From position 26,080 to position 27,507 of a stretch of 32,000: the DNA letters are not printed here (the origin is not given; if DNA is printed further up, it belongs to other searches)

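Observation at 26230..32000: A duplicated amidase plus SLH-protein cassette keeps a conserved wall anchor but has unrelated head domains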

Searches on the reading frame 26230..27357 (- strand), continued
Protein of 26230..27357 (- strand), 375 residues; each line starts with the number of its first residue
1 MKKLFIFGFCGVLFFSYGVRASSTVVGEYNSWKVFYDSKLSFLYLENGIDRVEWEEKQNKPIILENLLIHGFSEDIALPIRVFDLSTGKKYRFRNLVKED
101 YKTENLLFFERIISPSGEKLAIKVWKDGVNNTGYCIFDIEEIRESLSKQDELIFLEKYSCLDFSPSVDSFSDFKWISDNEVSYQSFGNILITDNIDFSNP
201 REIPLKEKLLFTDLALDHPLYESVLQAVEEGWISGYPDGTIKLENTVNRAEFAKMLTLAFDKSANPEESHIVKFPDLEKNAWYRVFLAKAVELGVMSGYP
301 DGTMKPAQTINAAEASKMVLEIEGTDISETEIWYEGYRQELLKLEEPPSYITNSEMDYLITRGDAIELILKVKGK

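Call 23: find_related_loci(query=A3, collection=genome_contigs, flank=10000)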
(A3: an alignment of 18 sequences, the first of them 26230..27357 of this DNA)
Query A3 (375 aa) in genome_contigs; peptide patterns used: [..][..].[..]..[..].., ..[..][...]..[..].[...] (x = any residue, [..] = any of these).
596 stretches matched a pattern (row limit reached: there are more); 557 encode a relative of the query (tblastn E <= 1e-3); the best 80 are kept; 80 distinct loci.
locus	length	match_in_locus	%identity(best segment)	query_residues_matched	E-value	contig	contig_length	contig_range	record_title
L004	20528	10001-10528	37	211-372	1e-23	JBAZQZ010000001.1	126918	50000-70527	MAG: Candidatus Gracilibacteria bacterium isolate SO_2017_GW1_136 NODE_1012_length_126918_cov_1.558738_OW334_2017, whole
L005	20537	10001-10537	36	211-372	2e-23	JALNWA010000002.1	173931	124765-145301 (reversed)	MAG: Candidatus Gracilibacteria bacterium isolate SO_2016_GW1 bin 4 scaffold00172_OW334_2016, whole genome shotgun seque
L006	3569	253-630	41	210-338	3e-22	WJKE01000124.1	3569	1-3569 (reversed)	MAG: Candidatus Peregrinibacteria bacterium isolate Bin_357 k141_3817892, whole genome shotgun sequence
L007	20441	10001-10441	42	167-320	1e-21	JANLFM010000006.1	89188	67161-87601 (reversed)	MAG: Caldisericota bacterium isolate A05DMB10 NODE_6_length_89188_cov_4.714113, whole genome shotgun sequence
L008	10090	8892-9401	33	211-362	1e-20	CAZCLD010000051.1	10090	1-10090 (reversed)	MAG TPA_asm: uncultured Candidatus Peribacteria bacterium isolate SRP077602_co2_303 genome assembly, contig: NODE_10029_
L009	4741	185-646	35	211-367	2e-20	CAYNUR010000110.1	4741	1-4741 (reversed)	MAG TPA_asm: uncultured Candidatus Peribacteria bacterium isolate binchicken_co237_21 genome assembly, contig: NODE_1098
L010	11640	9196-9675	35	211-375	3e-20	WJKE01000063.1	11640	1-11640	MAG: Candidatus Peregrinibacteria bacterium isolate Bin_357 k141_2036135, whole genome shotgun sequence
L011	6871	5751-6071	43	211-327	3e-20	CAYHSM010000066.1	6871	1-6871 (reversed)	MAG TPA_asm: uncultured Candidatus Peribacteria bacterium isolate ERP119705_co15_234 genome assembly, contig: NODE_13976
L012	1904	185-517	43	210-321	5e-20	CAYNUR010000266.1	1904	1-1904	MAG TPA_asm: uncultured Candidatus Peribacteria bacterium isolate binchicken_co237_21 genome assembly, contig: NODE_4925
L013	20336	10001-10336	40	211-320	1e-19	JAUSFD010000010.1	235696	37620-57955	MAG: Candidatus Peregrinibacteria bacterium isolate E14_maxbin.275 E14_k141_507205, whole genome shotgun sequence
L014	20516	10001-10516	42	210-330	1e-19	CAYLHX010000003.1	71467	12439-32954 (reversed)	MAG TPA_asm: uncultured Candidatus Peribacteria bacterium isolate SRP093185_co1_81 genome assembly, contig: NODE_134_len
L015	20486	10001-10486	33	209-371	1e-19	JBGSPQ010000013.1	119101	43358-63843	MAG: Candidatus Gracilibacteria bacterium isolate JTS-AC308 k141_2317074, whole genome shotgun sequence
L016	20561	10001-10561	30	205-372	1e-19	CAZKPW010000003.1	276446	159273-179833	MAG TPA_asm: uncultured Candidatus Peribacteria bacterium isolate SRP342105_co1_487 genome assembly, contig: NODE_33_len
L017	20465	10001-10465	34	194-344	3e-19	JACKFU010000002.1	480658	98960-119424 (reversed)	MAG: Candidatus Peribacteria bacterium isolate HK-STAS-PATE-13 HK-STAS-PATE-13_2, whole genome shotgun sequence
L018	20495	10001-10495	36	167-344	3e-19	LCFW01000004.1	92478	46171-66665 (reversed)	MAG: Candidatus Peregrinibacteria bacterium GW2011_GWF2_43_17 UV80_C0004, whole genome shotgun sequence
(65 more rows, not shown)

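Call 40: search_protein_families(library=pfam, proteins=[L001:947-4558:+, L003:1083-2975:+], max_evalue=0.1)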
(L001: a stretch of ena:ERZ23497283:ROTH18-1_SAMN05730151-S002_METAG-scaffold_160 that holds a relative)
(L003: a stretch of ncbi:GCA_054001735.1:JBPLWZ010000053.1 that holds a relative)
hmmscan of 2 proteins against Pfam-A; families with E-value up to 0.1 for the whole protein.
L001:947-4558:+ (1203 aa): 1 family
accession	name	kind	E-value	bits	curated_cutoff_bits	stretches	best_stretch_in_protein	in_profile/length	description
PF01510.30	Amidase_2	-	6.3e-09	36.7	26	1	978-1129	5-115/131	N-acetylmuramoyl-L-alanine amidase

L003:1083-2975:+ (630 aa): 2 families
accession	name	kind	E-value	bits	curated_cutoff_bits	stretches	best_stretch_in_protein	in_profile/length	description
PF01510.30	Amidase_2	-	1.1e-16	61.8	26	1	403-539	6-112/131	N-acetylmuramoyl-L-alanine amidase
PF08239.17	SH3_3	-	4.5e-06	27.2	27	1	130-179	12-50/54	Bacterial SH3 domain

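Call 50: search_protein_families(library=pfam, alignment_id=A6, max_evalue=0.001)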
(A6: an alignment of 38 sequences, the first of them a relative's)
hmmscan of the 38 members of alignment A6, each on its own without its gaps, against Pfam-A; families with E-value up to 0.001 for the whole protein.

A. member 1, L001:947-4558:+ (1203 aa): 1 family
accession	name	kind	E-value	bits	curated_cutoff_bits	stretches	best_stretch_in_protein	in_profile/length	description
PF01510.30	Amidase_2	-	6.3e-09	36.7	26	1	978-1129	5-115/131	N-acetylmuramoyl-L-alanine amidase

B. families by the number of members that match (of 38 scanned): 37 families (the first 25 are shown)
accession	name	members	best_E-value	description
PF01594.21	AI-2E_transport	4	8.8e-48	AI-2E family transporter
PF08459.17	UvrC_RNaseH_dom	3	8.3e-53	UvrC RNAse H endonuclease domain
PF22920.2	UvrC_RNaseH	3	2.6e-33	UvrC Ribonuclease H-like domain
PF00395.25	SLH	3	7.4e-26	S-layer homology domain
PF01541.30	GIY-YIG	3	1.8e-13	GIY-YIG catalytic domain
PF02151.25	UVR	3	4.2e-08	UvrB/uvrC motif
PF00583.31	Acetyltransf_1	3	6.3e-08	Acetyltransferase (GNAT) family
PF13508.13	Acetyltransf_7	3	8.2e-08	Acetyltransferase (GNAT) domain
PF01510.30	Amidase_2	2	1.1e-16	N-acetylmuramoyl-L-alanine amidase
PF13673.13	Acetyltransf_10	2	3.4e-09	Acetyltransferase (GNAT) domain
PF00557.29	Peptidase_M24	1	3.7e-63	Metallopeptidase family M24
PF11999.13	Ice_binding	1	1.1e-57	Ice-binding-like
PF00082.27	Peptidase_S8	1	5.5e-56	Subtilase family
PF03572.23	Peptidase_S41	1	9.4e-52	Peptidase family S41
PF13393.11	tRNA-synt_His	1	3.6e-42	Histidyl-tRNA synthetase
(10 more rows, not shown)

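Call 52: find_encoding_contigs(protein=P0005, flank=6000, max_places=2)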
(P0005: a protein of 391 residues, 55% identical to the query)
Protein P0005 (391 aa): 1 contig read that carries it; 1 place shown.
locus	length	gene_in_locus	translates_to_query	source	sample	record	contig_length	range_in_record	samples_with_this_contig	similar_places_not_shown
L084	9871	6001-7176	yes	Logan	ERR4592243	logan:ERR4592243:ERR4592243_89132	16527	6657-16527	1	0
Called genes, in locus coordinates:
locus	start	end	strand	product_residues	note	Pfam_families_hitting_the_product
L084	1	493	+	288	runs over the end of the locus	PF01680:SOR_SNZ, PF05690:ThiG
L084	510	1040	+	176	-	PF01174:SNO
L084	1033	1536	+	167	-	PF00565:SNase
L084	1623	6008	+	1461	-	PF01510:Amidase_2 (weak)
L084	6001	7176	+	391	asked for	PF00395:SLH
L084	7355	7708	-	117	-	-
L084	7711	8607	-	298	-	-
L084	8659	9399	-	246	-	PF00809:Pterin_bind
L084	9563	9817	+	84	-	PF03083:MtN3_slv, PF04193:PQ-loop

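Call 53: find_encoding_contigs(protein=P0006, flank=6000, max_places=2)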
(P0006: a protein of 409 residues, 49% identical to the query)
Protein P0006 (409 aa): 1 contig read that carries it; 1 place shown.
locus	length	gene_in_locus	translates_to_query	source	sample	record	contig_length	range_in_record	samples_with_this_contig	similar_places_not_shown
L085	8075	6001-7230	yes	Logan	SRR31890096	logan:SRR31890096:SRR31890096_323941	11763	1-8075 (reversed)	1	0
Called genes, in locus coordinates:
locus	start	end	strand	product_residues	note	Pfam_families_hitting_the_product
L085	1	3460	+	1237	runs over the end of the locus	PF00932:LTD, PF00565:SNase, PF00932:LTD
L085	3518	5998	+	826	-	PF00395:SLH, PF08239:SH3_3 (weak), PF01510:Amidase_2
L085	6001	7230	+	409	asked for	PF00395:SLH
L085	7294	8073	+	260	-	?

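Call 54: find_encoding_contigs(protein=P0014, flank=8000, max_places=2)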
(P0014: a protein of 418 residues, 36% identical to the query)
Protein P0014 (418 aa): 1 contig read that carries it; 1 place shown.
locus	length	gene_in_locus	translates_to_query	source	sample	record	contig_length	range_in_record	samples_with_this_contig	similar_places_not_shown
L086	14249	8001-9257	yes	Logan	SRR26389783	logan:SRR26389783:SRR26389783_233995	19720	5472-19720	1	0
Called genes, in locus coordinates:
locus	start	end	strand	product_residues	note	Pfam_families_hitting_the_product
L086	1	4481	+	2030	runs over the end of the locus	PF08239:SH3_3 (faint), PF01551:Peptidase_M23, PF00395:SLH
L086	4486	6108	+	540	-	PF13644:DKNYY, PF00395:SLH (weak)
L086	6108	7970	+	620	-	PF00395:SLH, PF01510:Amidase_2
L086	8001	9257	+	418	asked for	PF00395:SLH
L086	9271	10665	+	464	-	PF07719:TPR_2 (faint), PF13181:TPR_8 (faint), PF13414:TPR_11 (faint), PF13432:TPR_16 (weak), PF00515:TPR_1 (weak)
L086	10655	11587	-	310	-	PF09864:MliC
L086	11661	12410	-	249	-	PF01965:DJ-1_PfpI, PF17124:ThiJ_like (faint)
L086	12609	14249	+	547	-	?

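Call 60: find_encoding_contigs(protein=P0015, flank=6000, max_places=2)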
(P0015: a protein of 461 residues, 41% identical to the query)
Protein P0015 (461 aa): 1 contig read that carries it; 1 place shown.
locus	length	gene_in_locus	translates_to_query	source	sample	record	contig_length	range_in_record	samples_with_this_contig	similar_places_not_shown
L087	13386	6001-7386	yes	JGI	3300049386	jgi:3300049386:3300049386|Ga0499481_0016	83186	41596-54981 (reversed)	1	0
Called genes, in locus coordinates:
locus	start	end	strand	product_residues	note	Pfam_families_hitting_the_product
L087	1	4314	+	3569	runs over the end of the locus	PF00395:SLH (faint), PF16158:N_BRCA1_IG (faint), PF01551:Peptidase_M23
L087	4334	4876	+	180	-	-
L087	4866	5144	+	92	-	-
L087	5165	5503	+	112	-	-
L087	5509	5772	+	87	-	-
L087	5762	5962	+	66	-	-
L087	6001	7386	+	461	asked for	PF00395:SLH (weak)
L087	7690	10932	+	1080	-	PF01510:Amidase_2, PF08486:SpoIID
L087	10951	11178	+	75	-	-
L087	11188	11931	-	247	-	-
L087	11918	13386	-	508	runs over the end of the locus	PF00924:MS_channel_2nd (weak)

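Call 61: find_encoding_contigs(protein=P0010, flank=6000, max_places=2)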
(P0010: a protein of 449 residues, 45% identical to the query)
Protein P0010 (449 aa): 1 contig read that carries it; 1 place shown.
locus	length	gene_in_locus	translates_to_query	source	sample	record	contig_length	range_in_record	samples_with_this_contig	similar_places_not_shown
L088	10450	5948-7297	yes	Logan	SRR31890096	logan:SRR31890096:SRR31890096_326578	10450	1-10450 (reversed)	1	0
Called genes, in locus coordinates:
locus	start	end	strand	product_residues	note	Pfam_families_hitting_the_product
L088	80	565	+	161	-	-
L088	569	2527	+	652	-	PF07963:N_methyl, PF01436:NHL (faint)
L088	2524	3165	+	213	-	-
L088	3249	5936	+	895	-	PF00395:SLH (weak), PF08310:LGFP (faint), PF08239:SH3_3 (weak), PF01510:Amidase_2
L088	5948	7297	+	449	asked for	PF00395:SLH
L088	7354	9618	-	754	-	PF01541:GIY-YIG, PF27096:UvrC_M, PF22920:UvrC_RNaseH, PF08459:UvrC_RNaseH_dom, PF00583:Acetyltransf_1, PF13673:Acetyltransf_10, PF13508:Acetyltransf_7, PF08459:UvrC_RNaseH_dom, +2 more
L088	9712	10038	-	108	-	PF21983:NikA-like (weak)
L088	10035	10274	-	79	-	PF07927:HicA_toxin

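Call 86: search_protein_families(library=pfam, proteins=[P0005, P0006, P0008, P0009, P0010, P0011, P0012, P0013, P0015, P0016], max_evalue=0.05)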
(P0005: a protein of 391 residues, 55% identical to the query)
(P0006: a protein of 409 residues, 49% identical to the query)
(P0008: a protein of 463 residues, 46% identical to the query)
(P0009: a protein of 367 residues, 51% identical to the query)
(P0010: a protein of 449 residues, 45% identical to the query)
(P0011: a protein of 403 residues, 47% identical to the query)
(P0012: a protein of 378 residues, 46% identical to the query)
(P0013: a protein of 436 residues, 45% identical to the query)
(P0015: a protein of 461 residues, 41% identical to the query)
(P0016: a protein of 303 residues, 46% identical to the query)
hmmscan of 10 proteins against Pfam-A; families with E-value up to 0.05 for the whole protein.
P0005 (391 aa): 1 family
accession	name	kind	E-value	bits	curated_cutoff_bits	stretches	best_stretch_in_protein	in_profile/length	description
PF00395.25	SLH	-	4.9e-17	62.1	20.8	2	288-329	2-43/44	S-layer homology domain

P0006 (409 aa): 1 family
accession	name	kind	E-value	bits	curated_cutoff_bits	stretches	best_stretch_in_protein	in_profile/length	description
PF00395.25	SLH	-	3e-17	62.8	20.8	2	300-342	1-43/44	S-layer homology domain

P0008 (463 aa): 1 family
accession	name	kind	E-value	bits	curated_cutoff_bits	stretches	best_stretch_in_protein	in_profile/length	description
PF00395.25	SLH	-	3.4e-17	62.6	20.8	2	340-381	1-42/44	S-layer homology domain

P0009 (367 aa): 2 families
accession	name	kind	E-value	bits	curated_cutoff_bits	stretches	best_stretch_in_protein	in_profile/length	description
PF00395.25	SLH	-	3.9e-12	46.4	20.8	1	264-306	1-43/44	S-layer homology domain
PF24212.1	DUF7433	-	0.019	15.1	24.2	0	227-248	19-40/51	Family of unknown function (DUF7433)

P0010 (449 aa): 1 family
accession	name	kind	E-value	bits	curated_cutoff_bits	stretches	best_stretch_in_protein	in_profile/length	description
PF00395.25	SLH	-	3.3e-14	53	20.8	1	340-382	1-43/44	S-layer homology domain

P0011 (403 aa): 2 families
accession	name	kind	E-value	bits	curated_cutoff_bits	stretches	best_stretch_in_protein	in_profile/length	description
PF00395.25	SLH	-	5.2e-14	52.4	20.8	2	287-329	1-43/44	S-layer homology domain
PF24212.1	DUF7433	-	0.006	16.6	24.2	0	250-271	19-40/51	Family of unknown function (DUF7433)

P0012 (378 aa): 1 family
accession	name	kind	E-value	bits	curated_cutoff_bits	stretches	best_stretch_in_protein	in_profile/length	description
PF00395.25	SLH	-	1e-19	70.6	20.8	2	273-315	1-43/44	S-layer homology domain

P0013 (436 aa): 1 family
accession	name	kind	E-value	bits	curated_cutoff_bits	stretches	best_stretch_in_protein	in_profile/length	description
PF00395.25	SLH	-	3.9e-21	75.2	20.8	2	285-315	14-44/44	S-layer homology domain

P0015 (461 aa): 1 family
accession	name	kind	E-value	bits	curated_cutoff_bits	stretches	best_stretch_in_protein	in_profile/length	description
PF00395.25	SLH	-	7.9e-13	48.6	20.8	2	357-398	1-42/44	S-layer homology domain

P0016 (303 aa): 1 family
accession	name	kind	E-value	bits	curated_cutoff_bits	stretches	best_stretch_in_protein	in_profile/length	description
PF00395.25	SLH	-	6e-18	65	20.8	2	200-241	1-43/44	S-layer homology domain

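Call 94: find_encoding_contigs(protein=P0008, flank=4000, max_places=2)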
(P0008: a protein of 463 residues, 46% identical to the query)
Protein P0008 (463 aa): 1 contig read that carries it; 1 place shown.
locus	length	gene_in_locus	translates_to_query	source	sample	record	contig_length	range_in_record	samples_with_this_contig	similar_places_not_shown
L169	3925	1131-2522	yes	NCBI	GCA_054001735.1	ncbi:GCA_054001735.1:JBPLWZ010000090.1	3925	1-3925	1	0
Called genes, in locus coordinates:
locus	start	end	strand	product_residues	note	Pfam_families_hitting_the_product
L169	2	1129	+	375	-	?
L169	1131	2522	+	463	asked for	PF00395:SLH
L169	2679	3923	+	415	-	?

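Call 95: find_encoding_contigs(protein=P0013, flank=4000, max_places=2)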
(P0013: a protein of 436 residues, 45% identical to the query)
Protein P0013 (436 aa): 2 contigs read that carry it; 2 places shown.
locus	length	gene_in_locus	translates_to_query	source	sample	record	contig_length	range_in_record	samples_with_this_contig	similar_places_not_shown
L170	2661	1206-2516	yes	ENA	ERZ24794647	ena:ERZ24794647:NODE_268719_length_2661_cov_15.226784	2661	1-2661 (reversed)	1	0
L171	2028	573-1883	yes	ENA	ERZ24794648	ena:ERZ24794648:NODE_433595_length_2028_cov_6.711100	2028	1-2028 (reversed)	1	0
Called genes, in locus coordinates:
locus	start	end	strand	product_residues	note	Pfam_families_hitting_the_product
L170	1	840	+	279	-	?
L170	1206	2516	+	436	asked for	PF00395:SLH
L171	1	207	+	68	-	?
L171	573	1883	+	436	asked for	PF00395:SLH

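Call 96: find_encoding_contigs(protein=P0009, flank=4000, max_places=2)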
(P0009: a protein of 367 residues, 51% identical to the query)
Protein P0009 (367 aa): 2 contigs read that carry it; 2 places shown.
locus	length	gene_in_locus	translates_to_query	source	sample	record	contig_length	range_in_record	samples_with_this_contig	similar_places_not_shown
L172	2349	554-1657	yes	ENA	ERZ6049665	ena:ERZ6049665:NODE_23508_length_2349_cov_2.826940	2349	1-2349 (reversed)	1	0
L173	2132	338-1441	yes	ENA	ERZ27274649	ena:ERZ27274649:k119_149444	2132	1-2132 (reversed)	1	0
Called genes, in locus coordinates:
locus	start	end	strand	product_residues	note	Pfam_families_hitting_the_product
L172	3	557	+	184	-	?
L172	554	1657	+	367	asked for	PF00395:SLH (weak)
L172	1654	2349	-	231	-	?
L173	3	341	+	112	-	?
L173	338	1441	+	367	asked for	PF00395:SLH (weak)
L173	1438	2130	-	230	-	?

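Call 97: search_protein_families(library=pfam, proteins=[L169:2-1129:+, L170:1-840:+, L172:3-557:+, L169:2679-3923:+], max_evalue=0.01)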
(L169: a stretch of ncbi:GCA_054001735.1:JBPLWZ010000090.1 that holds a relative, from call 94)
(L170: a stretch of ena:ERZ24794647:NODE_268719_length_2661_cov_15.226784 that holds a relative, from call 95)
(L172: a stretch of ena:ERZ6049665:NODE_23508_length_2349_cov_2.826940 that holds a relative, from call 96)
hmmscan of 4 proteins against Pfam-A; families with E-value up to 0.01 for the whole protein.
L169:2-1129:+ (375 aa): 1 family
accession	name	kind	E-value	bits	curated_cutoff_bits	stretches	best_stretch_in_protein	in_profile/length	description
PF01510.30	Amidase_2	-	6.4e-11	43.1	26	1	114-294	9-114/131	N-acetylmuramoyl-L-alanine amidase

L170:1-840:+ (279 aa): 0 families

L172:3-557:+ (184 aa): 1 family
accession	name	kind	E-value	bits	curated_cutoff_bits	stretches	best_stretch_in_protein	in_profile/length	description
PF01510.30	Amidase_2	-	1.7e-13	51.4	26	1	57-164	35-125/131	N-acetylmuramoyl-L-alanine amidase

L169:2679-3923:+ (415 aa): 2 families
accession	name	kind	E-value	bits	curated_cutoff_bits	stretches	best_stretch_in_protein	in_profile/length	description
PF08239.17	SH3_3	-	3.5e-05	24.3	27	1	251-304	10-53/54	Bacterial SH3 domain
PF24584.1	Ig_CYK3_C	-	0.0076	16.9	27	0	293-362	4-69/105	CYK3 C-terminal Ig-like domain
